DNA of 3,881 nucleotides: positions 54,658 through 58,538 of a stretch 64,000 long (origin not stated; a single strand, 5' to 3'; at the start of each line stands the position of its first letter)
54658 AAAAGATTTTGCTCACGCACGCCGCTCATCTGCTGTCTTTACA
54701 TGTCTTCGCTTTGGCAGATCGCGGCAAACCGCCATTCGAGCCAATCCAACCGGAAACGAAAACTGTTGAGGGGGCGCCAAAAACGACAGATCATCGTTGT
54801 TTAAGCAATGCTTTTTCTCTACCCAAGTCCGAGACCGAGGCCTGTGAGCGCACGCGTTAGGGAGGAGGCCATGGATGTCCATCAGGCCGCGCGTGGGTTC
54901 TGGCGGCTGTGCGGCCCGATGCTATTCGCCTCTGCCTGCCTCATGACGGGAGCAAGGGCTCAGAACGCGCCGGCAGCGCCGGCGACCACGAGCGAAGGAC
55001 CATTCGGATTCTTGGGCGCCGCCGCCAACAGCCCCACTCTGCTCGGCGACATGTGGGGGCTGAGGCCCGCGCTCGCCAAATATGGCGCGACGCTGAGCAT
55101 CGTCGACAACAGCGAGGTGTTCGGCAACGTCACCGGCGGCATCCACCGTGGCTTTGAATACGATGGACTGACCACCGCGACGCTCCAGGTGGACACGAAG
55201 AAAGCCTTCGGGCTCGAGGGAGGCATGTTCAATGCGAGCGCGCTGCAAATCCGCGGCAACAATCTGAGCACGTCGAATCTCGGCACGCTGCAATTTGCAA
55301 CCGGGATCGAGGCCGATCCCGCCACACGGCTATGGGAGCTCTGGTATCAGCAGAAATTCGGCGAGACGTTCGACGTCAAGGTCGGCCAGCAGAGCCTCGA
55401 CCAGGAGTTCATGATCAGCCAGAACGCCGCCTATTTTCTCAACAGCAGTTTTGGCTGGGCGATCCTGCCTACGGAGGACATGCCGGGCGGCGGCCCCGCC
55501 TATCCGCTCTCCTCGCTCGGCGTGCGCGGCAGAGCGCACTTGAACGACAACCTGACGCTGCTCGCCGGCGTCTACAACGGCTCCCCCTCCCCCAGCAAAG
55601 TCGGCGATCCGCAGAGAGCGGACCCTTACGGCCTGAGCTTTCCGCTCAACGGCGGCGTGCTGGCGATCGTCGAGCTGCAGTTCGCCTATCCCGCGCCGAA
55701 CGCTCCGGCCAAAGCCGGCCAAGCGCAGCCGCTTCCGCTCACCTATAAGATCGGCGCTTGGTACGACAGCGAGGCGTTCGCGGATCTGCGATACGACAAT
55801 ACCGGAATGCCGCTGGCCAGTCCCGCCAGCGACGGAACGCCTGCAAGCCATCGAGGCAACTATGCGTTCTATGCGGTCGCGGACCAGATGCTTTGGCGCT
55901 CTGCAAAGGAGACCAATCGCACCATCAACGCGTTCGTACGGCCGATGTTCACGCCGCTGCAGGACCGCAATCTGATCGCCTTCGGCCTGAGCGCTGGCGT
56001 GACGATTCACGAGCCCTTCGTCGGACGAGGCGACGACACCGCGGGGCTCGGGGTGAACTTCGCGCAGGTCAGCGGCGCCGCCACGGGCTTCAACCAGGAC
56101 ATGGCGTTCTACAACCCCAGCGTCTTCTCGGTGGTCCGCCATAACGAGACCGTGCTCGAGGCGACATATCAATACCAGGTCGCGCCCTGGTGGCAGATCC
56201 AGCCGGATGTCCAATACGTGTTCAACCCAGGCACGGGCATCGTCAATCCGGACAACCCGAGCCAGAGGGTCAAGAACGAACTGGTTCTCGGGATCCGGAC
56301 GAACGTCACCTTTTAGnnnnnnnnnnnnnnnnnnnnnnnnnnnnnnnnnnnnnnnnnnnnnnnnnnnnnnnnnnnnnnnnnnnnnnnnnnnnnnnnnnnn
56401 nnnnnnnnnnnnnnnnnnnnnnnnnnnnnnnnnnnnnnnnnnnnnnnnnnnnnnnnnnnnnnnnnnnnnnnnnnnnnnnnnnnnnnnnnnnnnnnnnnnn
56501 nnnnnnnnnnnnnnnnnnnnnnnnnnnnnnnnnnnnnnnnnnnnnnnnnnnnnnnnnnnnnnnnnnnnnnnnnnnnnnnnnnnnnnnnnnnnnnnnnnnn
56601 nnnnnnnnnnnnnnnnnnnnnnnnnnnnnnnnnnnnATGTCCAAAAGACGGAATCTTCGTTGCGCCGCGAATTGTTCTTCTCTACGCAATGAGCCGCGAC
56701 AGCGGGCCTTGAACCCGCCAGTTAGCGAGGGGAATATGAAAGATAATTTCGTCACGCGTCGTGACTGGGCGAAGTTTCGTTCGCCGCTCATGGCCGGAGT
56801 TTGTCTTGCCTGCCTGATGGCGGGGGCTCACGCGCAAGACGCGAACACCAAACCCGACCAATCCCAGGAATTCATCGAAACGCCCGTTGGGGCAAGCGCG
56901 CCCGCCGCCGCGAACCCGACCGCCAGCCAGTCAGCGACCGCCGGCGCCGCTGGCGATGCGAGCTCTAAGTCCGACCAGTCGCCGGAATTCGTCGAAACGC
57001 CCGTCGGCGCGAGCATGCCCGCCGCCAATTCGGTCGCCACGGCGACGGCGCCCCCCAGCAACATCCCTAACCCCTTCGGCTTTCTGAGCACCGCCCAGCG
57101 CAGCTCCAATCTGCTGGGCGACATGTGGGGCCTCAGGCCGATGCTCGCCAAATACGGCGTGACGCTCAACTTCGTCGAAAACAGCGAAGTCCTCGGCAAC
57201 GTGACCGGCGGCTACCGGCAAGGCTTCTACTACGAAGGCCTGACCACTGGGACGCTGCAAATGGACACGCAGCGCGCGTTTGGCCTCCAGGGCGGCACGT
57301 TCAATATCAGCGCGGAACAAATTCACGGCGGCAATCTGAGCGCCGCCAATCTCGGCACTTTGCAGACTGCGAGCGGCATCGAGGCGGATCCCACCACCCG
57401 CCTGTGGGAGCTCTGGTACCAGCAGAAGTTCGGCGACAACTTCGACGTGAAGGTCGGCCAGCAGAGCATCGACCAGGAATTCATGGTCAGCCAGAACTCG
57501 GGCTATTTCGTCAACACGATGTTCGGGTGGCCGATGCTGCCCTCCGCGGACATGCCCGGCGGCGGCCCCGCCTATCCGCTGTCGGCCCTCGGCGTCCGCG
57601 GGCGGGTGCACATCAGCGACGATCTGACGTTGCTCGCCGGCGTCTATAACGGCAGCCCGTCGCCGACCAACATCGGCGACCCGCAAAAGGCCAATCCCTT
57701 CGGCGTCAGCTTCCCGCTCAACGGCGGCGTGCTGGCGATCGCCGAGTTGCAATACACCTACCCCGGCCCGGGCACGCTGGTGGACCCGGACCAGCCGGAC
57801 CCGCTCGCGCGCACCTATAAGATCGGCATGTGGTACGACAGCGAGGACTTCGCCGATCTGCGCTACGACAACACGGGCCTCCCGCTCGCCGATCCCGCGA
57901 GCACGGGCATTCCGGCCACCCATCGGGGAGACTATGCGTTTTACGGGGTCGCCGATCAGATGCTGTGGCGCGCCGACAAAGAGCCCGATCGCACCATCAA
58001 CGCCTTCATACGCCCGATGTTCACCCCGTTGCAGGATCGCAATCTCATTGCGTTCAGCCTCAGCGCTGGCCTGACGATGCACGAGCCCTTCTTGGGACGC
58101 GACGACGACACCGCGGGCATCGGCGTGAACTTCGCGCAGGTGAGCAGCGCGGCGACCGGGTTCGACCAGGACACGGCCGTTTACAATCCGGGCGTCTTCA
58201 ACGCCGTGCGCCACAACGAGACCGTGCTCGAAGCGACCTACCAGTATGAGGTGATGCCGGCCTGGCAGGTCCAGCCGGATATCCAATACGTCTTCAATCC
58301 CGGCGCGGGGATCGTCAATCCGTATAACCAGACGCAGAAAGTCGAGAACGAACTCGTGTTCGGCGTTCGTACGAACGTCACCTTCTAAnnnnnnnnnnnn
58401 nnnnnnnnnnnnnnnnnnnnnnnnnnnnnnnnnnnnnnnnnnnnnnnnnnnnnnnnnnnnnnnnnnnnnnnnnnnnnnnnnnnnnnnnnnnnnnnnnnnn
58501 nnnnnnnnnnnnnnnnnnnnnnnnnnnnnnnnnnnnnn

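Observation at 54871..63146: Predicted Irr-controlled ferrous-iron uptake system fronted by OprB 'carbohydrate' porins and a secreted beta-propeller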

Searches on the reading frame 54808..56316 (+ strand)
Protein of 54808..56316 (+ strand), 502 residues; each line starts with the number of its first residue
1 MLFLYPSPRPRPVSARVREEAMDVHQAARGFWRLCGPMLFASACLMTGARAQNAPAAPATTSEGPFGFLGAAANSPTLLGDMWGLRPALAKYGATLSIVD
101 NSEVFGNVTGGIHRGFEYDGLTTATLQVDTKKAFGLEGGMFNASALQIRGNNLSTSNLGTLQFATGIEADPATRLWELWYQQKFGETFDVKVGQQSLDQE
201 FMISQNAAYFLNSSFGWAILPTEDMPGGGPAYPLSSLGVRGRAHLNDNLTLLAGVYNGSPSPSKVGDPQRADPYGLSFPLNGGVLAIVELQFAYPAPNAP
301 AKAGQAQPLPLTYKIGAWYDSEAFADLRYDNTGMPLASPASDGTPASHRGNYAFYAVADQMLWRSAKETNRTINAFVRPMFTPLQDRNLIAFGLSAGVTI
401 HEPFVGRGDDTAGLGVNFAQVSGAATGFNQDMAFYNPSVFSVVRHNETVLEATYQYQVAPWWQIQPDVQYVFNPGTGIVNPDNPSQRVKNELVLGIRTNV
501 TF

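Call 3: search_protein_families(library=pfam, proteins=[window:54808-56316:+], max_evalue=0.01)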
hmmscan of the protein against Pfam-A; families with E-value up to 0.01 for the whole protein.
window:54808-56316:+ (502 aa): 2 families
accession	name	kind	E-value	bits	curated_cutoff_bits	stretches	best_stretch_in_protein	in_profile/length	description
PF04966.18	OprB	-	7.6e-88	295.8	22.9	1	114-502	2-372/372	Carbohydrate-selective porin, OprB family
PF07642.17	BBP2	-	0.0031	17.2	26.2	0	410-476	170-234/339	Putative beta-barrel porin-2, OmpL-like. bbp2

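Call 21: search_protein_families(library=ncbifam, proteins=[window:54871-56316:+], max_evalue=0.01)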
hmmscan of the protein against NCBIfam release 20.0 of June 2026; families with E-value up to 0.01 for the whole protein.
window:54871-56316:+ (481 aa): 0 families

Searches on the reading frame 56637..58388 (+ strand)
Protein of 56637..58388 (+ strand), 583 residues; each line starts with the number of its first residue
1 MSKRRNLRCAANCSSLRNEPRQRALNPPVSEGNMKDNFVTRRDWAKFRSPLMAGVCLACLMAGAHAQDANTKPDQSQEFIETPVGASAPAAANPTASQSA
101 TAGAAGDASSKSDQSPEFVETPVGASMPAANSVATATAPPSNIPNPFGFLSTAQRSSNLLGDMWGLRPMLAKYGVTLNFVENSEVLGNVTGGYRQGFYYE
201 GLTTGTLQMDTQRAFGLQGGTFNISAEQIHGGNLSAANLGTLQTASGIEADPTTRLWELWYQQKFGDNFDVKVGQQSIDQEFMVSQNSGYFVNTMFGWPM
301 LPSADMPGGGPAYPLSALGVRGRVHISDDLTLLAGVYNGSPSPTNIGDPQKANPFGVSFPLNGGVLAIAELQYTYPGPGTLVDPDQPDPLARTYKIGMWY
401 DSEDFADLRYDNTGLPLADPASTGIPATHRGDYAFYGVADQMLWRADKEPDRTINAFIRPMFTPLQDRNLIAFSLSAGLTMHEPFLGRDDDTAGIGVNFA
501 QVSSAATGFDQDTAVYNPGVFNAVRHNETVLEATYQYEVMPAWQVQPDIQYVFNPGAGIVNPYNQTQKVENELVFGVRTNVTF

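Call 3: search_protein_families(library=pfam, proteins=[window:56637-58388:+], max_evalue=0.01)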
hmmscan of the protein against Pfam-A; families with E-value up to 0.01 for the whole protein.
window:56637-58388:+ (583 aa): 1 family
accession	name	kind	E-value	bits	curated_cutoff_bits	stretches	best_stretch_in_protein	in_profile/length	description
PF04966.18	OprB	-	2.9e-87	293.9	22.9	1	195-583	2-372/372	Carbohydrate-selective porin, OprB family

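Call 21: search_protein_families(library=ncbifam, proteins=[window:56736-58388:+], max_evalue=0.01)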
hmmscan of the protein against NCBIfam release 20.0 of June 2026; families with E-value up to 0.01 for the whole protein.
window:56736-58388:+ (550 aa): 1 family
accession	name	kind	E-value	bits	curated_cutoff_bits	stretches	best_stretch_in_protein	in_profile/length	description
NF041620.1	MXAN_5187_fam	hypoth_equivalog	0.00011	22.1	200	1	8-121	302-434/601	MXAN_5187 family protein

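Call 47: search_solved_structures(query=window:56736-58388:+, max_evalue=0.01)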
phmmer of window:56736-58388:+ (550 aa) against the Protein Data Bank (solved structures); distinct sequences matched with E-value up to 0.01: 0.
